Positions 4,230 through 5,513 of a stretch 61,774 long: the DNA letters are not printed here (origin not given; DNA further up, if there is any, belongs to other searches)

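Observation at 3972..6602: Two paralogous small proteins bracket a PRTase-fold protein next to a prophage remnant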

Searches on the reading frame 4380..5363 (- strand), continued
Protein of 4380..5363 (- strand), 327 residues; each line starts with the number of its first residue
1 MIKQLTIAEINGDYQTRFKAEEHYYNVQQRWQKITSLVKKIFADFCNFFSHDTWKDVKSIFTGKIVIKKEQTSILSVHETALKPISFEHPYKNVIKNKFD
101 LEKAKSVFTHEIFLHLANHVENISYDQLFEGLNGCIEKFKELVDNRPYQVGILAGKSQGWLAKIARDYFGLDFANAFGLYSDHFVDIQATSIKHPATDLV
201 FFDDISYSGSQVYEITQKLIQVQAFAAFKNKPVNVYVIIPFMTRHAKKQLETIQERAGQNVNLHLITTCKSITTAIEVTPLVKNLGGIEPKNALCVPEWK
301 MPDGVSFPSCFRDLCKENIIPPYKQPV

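Call 53: fold_search(model_id=the predicted structure, library=pdb)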
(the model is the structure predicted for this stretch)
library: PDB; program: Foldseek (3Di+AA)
matches with E <= 10: 848; with E <= 0.001: 27
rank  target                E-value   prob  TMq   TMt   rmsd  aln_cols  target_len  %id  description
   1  5e38_C                5.1e-05  1.00  0.30  0.44   9.9       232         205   10  Structural basis of mapping the spontaneous mutations with 5-flourouracil in uracil phosphoribosyltransferase from Myc (released 2015-10-21)
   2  7kl6_B                6.8e-05  1.00  0.30  0.60   5.0       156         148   12  Helicobacter pylori Xanthine-Guanine-Hypoxanthine Phosphoribosyltransferase (released 2021-05-05)
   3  5e38_A                8.7e-05  1.00  0.27  0.38  10.9       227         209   10  Structural basis of mapping the spontaneous mutations with 5-flourouracil in uracil phosphoribosyltransferase from Myc (released 2015-10-21)
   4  5e38_D                1.2e-04  1.00  0.29  0.42   8.7       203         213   11  Structural basis of mapping the spontaneous mutations with 5-flourouracil in uracil phosphoribosyltransferase from Myc (released 2015-10-21)
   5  4trb_A                1.4e-04  1.00  0.26  0.39   9.6       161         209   14  Sulfolobus solfataricus adenine phosphoribosyltransferase (released 2014-07-30)
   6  7kl7_B                2.3e-04  1.00  0.30  0.59   5.0       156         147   12  Helicobacter pylori Xanthine-Guanine-Hypoxanthine Phosphoribosyltransferase (released 2021-05-05)
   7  3dmp_C                4.0e-04  1.00  0.29  0.41  10.1       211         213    8  2.6 A crystal structure of uracil phosphoribosyltransferase from Burkholderia pseudomallei (released 2008-07-15)
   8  3dez_A                4.2e-04  1.00  0.31  0.46   8.6       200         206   14  Crystal structure of Orotate phosphoribosyltransferase from Streptococcus mutans (released 2009-06-16)
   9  5xtk_A                4.2e-04  1.00  0.28  0.52   6.1       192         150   12  Crystal structure of Xanthine-guanine phosphoribosyltransferase from Yersinia pestis (released 2018-06-20)
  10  1l1q                  4.2e-04  1.00  0.27  0.43   5.8       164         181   13  Crystal Structure of APRTase from Giardia lamblia Complexed with 9-deazaadenine (released 2002-11-27)
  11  5bqo_B                4.2e-04  1.00  0.27  0.46   9.5       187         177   11  Hypoxanthine-guanine-xanthine phosphoribosyltransferase (HGXPRT) from Sulfolobus solfataricus with sulfate bound in th (released 2015-06-10)
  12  5bqp_B                4.5e-04  1.00  0.30  0.52   8.2       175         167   12  Hypoxanthine-guanine-xanthine phosphoribosyltransferase (HGXPRT) from Sulfolobus solfataricus with xanthosine and phos (released 2015-07-01)
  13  6wn8_C                4.5e-04  1.00  0.30  0.43   9.4       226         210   11  2.70 Angstrom Resolution Crystal Structure of Uracil Phosphoribosyl Transferase from Klebsiella pneumoniae (released 2020-05-06)
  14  7kl7_A                4.8e-04  1.00  0.30  0.56   8.7       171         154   15  Helicobacter pylori Xanthine-Guanine-Hypoxanthine Phosphoribosyltransferase (released 2021-05-05)
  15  2ehj_A                5.1e-04  1.00  0.32  0.46   8.5       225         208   11  Structure of Uracil phosphoribosyl transferase (released 2008-03-11)
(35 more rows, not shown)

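Call 54: fold_search(model_id=the predicted structure, library=viral)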
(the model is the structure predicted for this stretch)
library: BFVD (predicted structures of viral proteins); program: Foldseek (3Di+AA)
matches with E <= 10: 347; with E <= 0.001: 7
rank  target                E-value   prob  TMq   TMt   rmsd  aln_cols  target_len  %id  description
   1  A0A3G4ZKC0            3.6e-10  1.00  0.46  0.31   5.3       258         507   17  Uncharacterized protein [Terrestrivirus sp.]
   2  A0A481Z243            1.6e-09  1.00  0.48  0.29  21.3       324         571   16  Uncharacterized protein [Mimivirus LCMiAC02]
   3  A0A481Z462            3.2e-08  1.00  0.52  0.43   4.6       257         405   14  Uncharacterized protein [Pithovirus LCPAC102]
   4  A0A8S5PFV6            3.3e-06  1.00  0.32  0.21   6.2       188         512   18  PRTase-CE domain-containing protein [Siphoviridae sp. ctvNP11]
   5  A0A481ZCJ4            3.9e-06  1.00  0.48  0.66   4.7       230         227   12  Phosphoribosyl transferase domain protein [Pithovirus LCPAC401]
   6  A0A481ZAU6            1.2e-04  1.00  0.26  0.42  10.2       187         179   14  Phosphoribosyl transferase domain protein [Pithovirus LCPAC304]
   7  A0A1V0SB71            1.2e-04  1.00  0.32  0.28   9.5       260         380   12  Uncharacterized protein [Catovirus CTV1]
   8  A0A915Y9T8            1.1e-03  1.00  0.28  0.54   5.5       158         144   13  (no name in the UniProt tables at hand)
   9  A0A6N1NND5            1.7e-03  0.97  0.26  0.25  10.5       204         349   11  Phosphoribosyl transferase domain protein [Tupanvirus soda lake]
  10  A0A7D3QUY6            2.6e-03  0.20  0.14  0.09  21.4       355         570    9  AAA ATPase protein [Fadolivirus FV1/VV64]
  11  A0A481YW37            7.7e-03  0.11  0.13  0.11  23.7       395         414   11  AAA family ATPase [Marseillevirus LCMAC201]
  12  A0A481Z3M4            2.0e-02  0.13  0.15  0.09  22.8       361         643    8  AAA family ATPase [Mimivirus LCMiAC02]
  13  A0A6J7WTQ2            2.3e-02  0.92  0.27  0.37   6.6       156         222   12  PyrE Orotate phosphoribosyltransferase [uncultured Caudovirales phage]
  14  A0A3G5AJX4            2.6e-02  0.21  0.22  0.13  17.4       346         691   12  Helicase ATP-binding domain-containing protein [Solivirus sp.]
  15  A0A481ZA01            4.2e-02  0.15  0.20  0.16  17.1       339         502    7  DEAD/SNF2-like helicase [Pithovirus LCPAC304]
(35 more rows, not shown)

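Call 69: search_protein_families(library=pfam, proteins=[L005:4034-5194:+, L005:6967-8469:+, L006:4031-5305:-, L007:3785-4549:+, L007:7590-9440:+, L008:4244-5422:-, L008:6798-7577:-, L009:4634-5332:-, L009:7237-8523:+, L013:6754-7554:-], max_evalue=0.001)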
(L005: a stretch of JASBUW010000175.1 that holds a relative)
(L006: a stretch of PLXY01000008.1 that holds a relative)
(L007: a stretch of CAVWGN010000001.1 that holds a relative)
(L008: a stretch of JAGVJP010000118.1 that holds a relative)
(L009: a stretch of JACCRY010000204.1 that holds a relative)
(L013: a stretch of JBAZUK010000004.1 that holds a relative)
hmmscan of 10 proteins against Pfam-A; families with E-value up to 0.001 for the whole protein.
L005:4034-5194:+ (386 aa): 0 families

L005:6967-8469:+ (500 aa): 2 families
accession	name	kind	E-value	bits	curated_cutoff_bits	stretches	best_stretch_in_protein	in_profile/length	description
PF02781.21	G6PD_C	-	3.4e-83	279.6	27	1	219-495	2-295/296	Glucose-6-phosphate dehydrogenase, C-terminal domain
PF00479.28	G6PD_N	-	8.8e-59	199.7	22.1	1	32-214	1-181/183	Glucose-6-phosphate dehydrogenase, NAD binding domain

L006:4031-5305:- (424 aa): 5 families
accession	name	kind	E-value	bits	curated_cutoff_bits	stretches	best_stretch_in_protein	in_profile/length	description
PF13637.12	Ank_4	-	1.8e-13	50.7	22.7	1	331-373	8-50/50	Ankyrin repeats (many copies)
PF12796.13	Ank_2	-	3e-13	50.6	27.3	2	331-389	6-63/90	Ankyrin repeats (3 copies)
PF00023.36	Ank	-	5.5e-12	45.7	21.1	1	352-378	1-27/33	Ankyrin repeat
PF13857.12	Ank_5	-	1.2e-10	41.9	27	1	344-386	7-49/56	Ankyrin repeats (many copies)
PF13606.12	Ank_3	-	4.5e-08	33.1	22.3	0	352-378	1-27/30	Ankyrin repeat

L007:3785-4549:+ (254 aa): 1 family
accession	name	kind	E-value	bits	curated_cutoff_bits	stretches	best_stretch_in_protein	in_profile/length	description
PF00719.24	Pyrophosphatase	-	1.4e-38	132.6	23.5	1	69-243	2-152/153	Inorganic pyrophosphatase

L007:7590-9440:+ (616 aa): 3 families
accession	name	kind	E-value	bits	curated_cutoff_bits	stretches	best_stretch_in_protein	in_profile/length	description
PF00183.23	HSP90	-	1.7e-58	199.3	24.4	1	207-605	80-487/518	Hsp90 protein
PF13589.12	HATPase_c_3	-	8.3e-08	32.8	25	1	29-136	7-92/137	Histidine kinase-, DNA gyrase B-, and HSP90-like ATPase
PF02518.31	HATPase_c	-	1.5e-06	29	26.4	1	29-174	10-107/111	Histidine kinase-, DNA gyrase B-, and HSP90-like ATPase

L008:4244-5422:- (392 aa): 1 family
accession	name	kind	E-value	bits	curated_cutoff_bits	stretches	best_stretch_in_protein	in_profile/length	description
PF02338.25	OTU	-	6e-08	33.7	23.3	1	213-355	2-93/128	OTU-like cysteine protease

L008:6798-7577:- (259 aa): 0 families

L009:4634-5332:- (232 aa): 1 family
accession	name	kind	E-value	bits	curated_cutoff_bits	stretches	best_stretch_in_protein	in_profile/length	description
PF04402.19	SIMPL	-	1.4e-47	163.1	25.2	1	25-227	1-205/205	Protein of unknown function (DUF541)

L009:7237-8523:+ (428 aa): 1 family
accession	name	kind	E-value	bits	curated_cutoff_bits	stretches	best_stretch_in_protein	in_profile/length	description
PF00275.25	EPSP_synthase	-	6.1e-105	351.8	22.8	1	9-415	5-415/417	EPSP synthase (3-phosphoshikimate 1-carboxyvinyltransferase)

L013:6754-7554:- (266 aa): 1 family
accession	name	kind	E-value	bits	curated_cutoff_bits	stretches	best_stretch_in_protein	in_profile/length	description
PF08719.17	NADAR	-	3.2e-19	70.2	35.1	1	124-266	31-161/163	NADAR domain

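Call 70: search_protein_families(library=pfam, proteins=[L017:3469-4455:-, L017:6892-9504:+, L018:3567-4715:-, L018:6784-7518:+, L024:4430-5140:-, L024:6849-7973:+, L027:5125-5613:-, L027:6900-7676:-, L015:4466-5185:+, L015:7057-8511:+], max_evalue=0.001)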
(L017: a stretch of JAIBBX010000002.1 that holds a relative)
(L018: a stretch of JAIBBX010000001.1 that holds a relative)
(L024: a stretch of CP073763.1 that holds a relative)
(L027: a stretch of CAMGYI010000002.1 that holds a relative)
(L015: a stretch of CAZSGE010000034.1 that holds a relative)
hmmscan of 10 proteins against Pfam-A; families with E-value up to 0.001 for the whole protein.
L017:3469-4455:- (328 aa): 1 family
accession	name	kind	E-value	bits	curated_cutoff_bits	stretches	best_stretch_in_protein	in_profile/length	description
PF11004.14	Kdo_hydroxy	-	1.4e-94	316.9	25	1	31-316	3-275/275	3-deoxy-D-manno-oct-2-ulosonic acid (Kdo) hydroxylase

L017:6892-9504:+ (870 aa): 5 families
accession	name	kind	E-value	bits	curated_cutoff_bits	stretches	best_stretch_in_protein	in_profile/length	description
PF01131.25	Topoisom_bac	-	1.3e-122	410.3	35.1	1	148-586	2-410/411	DNA topoisomerase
PF01396.24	Zn_ribbon_Top1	-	4.1e-36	122.9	32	3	665-702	2-39/39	Topoisomerase DNA binding C4 zinc finger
PF02201.23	SWIB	-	4.7e-25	87.6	25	1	797-868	2-74/74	SWIB/MDM2 domain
PF01751.28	Toprim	-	3.1e-19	69.4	23.1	1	26-130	2-93/96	Toprim domain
PF13408.12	Zn_ribbon_recom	-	0.00028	21.6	25.3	0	613-639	6-33/58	Recombinase zinc beta ribbon domain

L018:3567-4715:- (382 aa): 1 family
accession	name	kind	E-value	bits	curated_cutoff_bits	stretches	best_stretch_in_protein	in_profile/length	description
PF05686.18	Glyco_transf_90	-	1.2e-40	140.2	24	1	63-382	11-324/396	Glycosyl transferase family 90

L018:6784-7518:+ (244 aa): 1 family
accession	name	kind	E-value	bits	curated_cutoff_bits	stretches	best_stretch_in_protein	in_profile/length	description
PF08719.17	NADAR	-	1.4e-17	64.8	35.1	1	104-237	7-162/163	NADAR domain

L024:4430-5140:- (236 aa): 1 family
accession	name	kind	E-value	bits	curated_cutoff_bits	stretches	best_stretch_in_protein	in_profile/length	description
PF08719.17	NADAR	-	1.2e-10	42.3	35.1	1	95-219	3-150/163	NADAR domain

L024:6849-7973:+ (374 aa): 3 families
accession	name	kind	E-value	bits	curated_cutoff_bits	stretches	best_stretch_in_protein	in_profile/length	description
PF00092.34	VWA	-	3.4e-16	60.4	23.8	1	89-251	2-156/174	von Willebrand factor type A domain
PF13519.12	VWA_2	-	8e-12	46.2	27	1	90-204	2-106/107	von Willebrand factor type A domain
PF13768.12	VWA_3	-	6.6e-11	42.9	27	1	89-248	3-149/155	von Willebrand factor type A domain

L027:5125-5613:- (162 aa): 5 families
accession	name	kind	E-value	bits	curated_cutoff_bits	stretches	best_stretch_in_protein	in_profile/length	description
PF13384.12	HTH_23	-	9.3e-10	38.5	24.6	1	30-78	2-50/50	Homeodomain-like domain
PF13551.12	HTH_29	-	2.7e-09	37.4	28.1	1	35-89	1-56/64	Winged helix-turn helix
PF13565.12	HTH_32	-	5.1e-08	33.8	33.7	1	61-139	1-73/73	Homeodomain-like domain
PF13592.12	HTH_33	-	6.9e-07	29.2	25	1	112-153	4-45/60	Winged helix-turn helix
PF13518.12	HTH_28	-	7.8e-07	29.5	25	1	42-83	9-50/52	Helix-turn-helix domain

L027:6900-7676:- (258 aa): 1 family
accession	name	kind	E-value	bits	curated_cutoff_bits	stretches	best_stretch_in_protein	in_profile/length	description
PF01308.23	Chlam_OMP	-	1.6e-16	60.4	20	2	167-197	270-300/397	Chlamydia major outer membrane protein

L015:4466-5185:+ (239 aa): 1 family
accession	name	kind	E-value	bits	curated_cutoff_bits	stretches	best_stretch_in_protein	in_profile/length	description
PF04391.17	DUF533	-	1e-53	182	29.6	1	53-235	2-177/178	Protein of unknown function (DUF533)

L015:7057-8511:+ (484 aa): 32 families (the best 25 are shown)
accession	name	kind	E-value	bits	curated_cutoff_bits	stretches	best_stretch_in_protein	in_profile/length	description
PF00005.33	ABC_tran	-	1.5e-43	149.2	25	3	294-426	1-137/137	ABC transporter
PF13304.12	AAA_21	-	1.2e-19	71.9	27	1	88-142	244-303/304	AAA domain, putative AbiEii toxin, Type IV TA system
PF02463.25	SMC_N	-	7.7e-17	61.9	40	1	380-460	127-205/220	RecF/RecN/SMC N terminal domain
PF13555.12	AAA_29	-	3e-10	40.1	27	1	298-325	16-43/61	P-loop containing region of AAA domain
PF13401.12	AAA_22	-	1.2e-09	39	27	0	307-431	8-99/130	AAA domain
PF00004.35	AAA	-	3e-08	34.6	21.2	0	36-108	3-65/131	ATPase family associated with various cellular activities (AAA)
PF13191.12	AAA_16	-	7.7e-08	33.4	32.6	0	305-433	25-149/167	AAA ATPase domain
PF01926.29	MMR_HSR1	-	1.2e-07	32.3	21.9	0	306-331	1-26/113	50S ribosome-binding GTPase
PF13476.12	AAA_23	-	1.9e-07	32.3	27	0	308-324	23-39/201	AAA domain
PF03193.22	RsgA_GTPase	-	2.1e-07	31.3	30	0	25-62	101-137/174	RsgA GTPase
PF05729.18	NACHT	-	3.8e-07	30.5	26.7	0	33-51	2-20/167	NACHT domain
PF13173.12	AAA_14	-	2.3e-06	28.1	27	0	34-115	5-77/129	AAA domain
PF00931.28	NB-ARC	-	5e-06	26.4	23.5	0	302-335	16-49/248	NB-ARC domain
PF13558.12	SbcC_Walker_B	-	5.2e-06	27.1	27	0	389-441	24-89/90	SbcC/RAD50-like, Walker B motif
PF20703.3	nSTAND1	-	1.7e-05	25.1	27.1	0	288-461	17-168/379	Novel STAND NTPase 1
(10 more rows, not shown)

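Call 77: search_solved_structures(query=A3, max_evalue=1, show_alignments=2)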
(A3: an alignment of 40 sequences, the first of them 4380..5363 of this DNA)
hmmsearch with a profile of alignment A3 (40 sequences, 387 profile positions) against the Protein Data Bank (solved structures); distinct sequences matched with E-value up to 1: 2.
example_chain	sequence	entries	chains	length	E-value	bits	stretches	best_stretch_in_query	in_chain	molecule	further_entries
5mq8_A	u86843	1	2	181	0.4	13.1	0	30-311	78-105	Uncharacterized protein YacP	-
5mq9_A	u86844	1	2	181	0.66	12.4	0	29-311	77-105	Uncharacterized protein YacP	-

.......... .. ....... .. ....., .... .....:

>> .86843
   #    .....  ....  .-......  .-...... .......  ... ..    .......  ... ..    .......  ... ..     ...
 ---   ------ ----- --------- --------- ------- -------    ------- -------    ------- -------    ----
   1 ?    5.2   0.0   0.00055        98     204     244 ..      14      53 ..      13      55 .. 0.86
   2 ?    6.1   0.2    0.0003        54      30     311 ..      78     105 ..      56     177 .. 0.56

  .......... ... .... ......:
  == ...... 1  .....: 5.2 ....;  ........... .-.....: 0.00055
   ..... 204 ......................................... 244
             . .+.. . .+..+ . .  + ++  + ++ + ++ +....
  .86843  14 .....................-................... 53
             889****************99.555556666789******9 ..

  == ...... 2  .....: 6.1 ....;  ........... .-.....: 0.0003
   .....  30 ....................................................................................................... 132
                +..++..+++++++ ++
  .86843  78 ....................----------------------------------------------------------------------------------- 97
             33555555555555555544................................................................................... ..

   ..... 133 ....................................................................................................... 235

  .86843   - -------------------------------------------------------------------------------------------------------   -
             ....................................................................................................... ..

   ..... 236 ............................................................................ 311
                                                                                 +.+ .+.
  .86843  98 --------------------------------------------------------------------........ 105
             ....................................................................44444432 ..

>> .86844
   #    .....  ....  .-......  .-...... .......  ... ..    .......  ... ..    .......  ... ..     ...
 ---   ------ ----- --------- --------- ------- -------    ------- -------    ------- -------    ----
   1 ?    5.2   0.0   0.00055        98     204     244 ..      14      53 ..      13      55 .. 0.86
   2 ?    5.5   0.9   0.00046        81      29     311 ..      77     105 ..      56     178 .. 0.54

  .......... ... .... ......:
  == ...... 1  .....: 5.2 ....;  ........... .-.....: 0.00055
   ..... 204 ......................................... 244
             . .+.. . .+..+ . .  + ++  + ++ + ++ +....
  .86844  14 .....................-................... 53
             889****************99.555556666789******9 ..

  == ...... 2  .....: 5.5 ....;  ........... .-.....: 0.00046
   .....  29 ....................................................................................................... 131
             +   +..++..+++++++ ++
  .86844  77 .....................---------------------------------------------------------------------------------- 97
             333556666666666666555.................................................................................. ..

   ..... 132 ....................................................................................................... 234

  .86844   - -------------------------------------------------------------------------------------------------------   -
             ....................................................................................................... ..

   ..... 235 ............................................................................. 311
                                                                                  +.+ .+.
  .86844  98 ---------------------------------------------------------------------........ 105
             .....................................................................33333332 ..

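Call 78: search_protein_families(library=phrogs, proteins=[window:4380-5363:-], max_evalue=0.01)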
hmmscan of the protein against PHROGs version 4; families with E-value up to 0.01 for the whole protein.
window:4380-5363:- (327 aa): 0 families

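Call 96: find_related_loci(query=A6, collection=metagenome_contigs, flank=5000)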
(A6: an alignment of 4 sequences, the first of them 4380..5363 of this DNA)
Query A6 (327 aa) in metagenome_contigs; peptide patterns used: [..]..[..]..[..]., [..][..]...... (x = any residue, [..] = any of these).
334 stretches matched a pattern; 1 encode a relative of the query (tblastn E <= 1e-3); 1 distinct loci.
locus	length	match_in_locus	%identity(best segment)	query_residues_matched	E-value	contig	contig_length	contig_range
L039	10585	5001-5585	27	127-307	5e-6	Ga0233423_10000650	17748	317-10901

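Call 100: find_related_loci(query=A4, collection=viral_contigs, flank=5000)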
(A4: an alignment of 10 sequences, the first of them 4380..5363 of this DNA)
Query A4 (327 aa) in viral_contigs; peptide patterns used: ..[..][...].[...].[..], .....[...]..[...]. (x = any residue, [..] = any of these).
36 stretches matched a pattern, but none encodes a relative of the query by tblastn (E <= 1e-3).
